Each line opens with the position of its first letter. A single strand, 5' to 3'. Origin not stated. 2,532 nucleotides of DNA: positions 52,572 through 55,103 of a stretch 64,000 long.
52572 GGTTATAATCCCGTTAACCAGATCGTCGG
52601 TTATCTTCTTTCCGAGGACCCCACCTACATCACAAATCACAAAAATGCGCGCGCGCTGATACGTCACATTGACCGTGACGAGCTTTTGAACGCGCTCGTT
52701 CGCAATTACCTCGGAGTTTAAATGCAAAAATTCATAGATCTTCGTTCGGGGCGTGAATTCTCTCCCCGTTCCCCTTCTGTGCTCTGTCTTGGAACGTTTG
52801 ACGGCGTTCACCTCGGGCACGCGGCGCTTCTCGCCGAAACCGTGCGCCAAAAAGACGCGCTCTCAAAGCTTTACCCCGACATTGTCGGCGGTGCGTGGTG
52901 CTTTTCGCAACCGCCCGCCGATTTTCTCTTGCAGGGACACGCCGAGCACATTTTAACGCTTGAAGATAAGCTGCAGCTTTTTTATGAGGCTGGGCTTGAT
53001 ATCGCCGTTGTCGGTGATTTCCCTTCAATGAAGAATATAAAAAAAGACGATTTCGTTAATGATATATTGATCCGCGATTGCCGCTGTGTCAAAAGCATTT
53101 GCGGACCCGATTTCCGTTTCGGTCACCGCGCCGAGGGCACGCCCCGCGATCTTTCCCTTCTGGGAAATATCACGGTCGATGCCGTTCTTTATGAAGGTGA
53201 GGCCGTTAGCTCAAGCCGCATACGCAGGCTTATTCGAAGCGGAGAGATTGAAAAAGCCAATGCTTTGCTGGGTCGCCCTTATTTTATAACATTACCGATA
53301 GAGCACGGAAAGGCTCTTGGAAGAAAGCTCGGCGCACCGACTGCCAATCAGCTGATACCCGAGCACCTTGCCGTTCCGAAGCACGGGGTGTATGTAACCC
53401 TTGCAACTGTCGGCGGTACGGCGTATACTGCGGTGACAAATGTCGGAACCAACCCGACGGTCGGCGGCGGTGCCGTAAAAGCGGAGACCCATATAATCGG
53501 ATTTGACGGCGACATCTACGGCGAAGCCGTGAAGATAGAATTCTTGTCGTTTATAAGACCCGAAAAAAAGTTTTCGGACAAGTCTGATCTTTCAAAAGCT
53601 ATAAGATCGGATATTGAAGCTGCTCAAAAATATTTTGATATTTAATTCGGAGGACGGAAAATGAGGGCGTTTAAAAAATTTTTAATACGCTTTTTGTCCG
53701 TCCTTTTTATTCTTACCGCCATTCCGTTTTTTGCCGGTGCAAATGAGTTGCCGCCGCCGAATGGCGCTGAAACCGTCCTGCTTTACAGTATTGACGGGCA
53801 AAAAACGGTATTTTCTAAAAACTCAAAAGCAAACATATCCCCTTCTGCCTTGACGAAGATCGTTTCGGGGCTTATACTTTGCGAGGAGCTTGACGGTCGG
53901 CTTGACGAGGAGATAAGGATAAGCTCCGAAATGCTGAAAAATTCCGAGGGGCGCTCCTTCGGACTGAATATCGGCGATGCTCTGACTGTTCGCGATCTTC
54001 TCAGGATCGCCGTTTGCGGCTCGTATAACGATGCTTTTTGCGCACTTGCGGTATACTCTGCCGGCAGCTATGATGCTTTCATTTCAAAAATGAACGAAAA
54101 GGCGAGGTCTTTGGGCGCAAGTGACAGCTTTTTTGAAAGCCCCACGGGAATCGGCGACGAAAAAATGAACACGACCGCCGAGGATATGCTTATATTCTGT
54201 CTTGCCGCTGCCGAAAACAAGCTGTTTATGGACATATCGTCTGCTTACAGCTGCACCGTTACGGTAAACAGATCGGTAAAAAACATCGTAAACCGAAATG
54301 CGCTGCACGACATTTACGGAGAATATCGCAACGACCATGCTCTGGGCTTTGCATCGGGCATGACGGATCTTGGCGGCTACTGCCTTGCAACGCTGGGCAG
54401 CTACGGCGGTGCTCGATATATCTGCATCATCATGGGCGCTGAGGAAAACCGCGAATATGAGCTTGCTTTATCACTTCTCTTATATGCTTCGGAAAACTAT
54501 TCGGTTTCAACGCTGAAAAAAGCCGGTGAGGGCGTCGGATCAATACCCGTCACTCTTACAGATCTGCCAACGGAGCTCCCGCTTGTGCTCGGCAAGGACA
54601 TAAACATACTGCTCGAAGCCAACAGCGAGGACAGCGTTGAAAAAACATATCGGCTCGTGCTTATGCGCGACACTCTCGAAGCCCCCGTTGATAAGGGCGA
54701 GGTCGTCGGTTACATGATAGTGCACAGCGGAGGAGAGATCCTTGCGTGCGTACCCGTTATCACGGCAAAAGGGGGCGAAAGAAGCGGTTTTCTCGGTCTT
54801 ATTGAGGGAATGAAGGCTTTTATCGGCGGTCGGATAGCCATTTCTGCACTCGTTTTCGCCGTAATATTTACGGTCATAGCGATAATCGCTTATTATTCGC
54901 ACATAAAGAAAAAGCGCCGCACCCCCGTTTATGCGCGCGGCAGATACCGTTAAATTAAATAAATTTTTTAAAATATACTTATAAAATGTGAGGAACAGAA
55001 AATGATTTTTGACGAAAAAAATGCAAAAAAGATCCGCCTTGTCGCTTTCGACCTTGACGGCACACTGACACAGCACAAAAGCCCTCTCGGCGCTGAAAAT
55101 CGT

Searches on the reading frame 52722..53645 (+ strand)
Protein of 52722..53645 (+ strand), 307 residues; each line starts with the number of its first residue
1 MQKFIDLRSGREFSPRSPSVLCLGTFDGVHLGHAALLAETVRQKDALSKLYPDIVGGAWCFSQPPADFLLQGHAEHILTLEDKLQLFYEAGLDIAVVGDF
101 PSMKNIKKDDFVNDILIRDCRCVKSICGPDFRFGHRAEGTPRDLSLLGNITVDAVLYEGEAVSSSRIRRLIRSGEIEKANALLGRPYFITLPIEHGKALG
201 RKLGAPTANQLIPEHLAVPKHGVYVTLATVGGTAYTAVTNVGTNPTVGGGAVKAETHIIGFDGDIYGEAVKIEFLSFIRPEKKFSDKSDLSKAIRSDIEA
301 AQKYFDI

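Call 41: search_protein_families(library=pfam, proteins=[window:52722-53645:+], max_evalue=0.0001)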
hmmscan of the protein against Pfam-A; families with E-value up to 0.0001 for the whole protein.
window:52722-53645:+ (307 aa): 2 families
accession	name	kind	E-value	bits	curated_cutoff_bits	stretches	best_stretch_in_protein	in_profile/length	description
PF01687.23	Flavokinase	-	1.6e-39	135.4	19.6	1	183-305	1-124/124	Riboflavin kinase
PF06574.18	FAD_syn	-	1.8e-23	83.5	27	1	17-165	6-157/158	FAD synthetase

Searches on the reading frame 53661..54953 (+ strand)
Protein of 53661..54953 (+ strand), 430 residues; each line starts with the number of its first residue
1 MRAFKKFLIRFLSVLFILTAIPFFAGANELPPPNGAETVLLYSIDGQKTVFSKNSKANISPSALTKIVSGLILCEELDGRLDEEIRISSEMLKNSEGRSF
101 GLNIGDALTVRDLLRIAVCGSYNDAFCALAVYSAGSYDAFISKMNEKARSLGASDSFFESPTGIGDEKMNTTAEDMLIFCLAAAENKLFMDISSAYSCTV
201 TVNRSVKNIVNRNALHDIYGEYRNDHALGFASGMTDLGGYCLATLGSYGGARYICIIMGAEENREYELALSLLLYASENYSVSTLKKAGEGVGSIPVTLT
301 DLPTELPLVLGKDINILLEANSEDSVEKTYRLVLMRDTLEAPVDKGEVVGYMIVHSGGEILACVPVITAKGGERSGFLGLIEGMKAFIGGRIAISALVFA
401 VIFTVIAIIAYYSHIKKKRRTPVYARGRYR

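Call 41: search_protein_families(library=pfam, proteins=[window:53661-54953:+], max_evalue=0.0001)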
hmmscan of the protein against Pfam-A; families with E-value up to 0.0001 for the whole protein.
window:53661-54953:+ (430 aa): 2 families
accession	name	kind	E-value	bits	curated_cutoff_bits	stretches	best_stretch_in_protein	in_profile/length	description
PF00768.25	Peptidase_S11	-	1.8e-29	103.4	27.6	1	36-261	12-238/239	D-alanyl-D-alanine carboxypeptidase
PF07943.18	PBP5_C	-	1.4e-09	38.4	21.2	1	282-370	3-87/91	Penicillin-binding protein 5, C-terminal domain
